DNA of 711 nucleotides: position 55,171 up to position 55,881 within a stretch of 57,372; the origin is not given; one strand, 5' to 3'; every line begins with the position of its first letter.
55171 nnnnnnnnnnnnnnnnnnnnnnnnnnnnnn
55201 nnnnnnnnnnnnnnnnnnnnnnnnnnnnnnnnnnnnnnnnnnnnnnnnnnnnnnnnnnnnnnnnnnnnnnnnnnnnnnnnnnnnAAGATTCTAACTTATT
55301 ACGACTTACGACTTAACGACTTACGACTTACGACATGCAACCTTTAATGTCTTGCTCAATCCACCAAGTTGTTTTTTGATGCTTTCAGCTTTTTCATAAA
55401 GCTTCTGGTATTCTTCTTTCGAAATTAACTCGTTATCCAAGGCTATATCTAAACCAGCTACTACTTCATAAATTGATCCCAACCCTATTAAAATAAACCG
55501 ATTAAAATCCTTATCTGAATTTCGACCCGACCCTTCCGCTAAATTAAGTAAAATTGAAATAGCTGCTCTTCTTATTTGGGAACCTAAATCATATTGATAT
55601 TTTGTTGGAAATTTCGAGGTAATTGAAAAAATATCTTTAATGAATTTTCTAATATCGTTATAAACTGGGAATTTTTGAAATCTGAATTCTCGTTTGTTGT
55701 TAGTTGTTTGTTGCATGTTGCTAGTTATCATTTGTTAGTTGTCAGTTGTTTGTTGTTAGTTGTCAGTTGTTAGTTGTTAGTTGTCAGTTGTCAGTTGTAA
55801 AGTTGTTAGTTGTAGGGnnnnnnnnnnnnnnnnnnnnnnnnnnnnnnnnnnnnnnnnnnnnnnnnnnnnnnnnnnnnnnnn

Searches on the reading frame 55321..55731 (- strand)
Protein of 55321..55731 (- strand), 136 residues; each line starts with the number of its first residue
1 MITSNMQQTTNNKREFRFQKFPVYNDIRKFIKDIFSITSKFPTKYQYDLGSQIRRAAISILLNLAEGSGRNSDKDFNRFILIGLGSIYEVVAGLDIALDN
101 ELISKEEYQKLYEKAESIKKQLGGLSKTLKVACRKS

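Call 39: search_protein_families(library=pfam, proteins=[window:55321-55731:-], max_evalue=0.001)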
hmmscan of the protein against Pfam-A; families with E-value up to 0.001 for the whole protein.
window:55321-55731:- (136 aa): 2 families
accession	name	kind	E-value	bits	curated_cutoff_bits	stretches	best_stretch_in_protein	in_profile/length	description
PF05635.17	23S_rRNA_IVP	-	1.5e-30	106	33.8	1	20-123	2-105/106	23S rRNA-intervening sequence protein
PF22296.2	bAvd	-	2e-05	25.5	40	1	27-128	7-106/107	bAvd-like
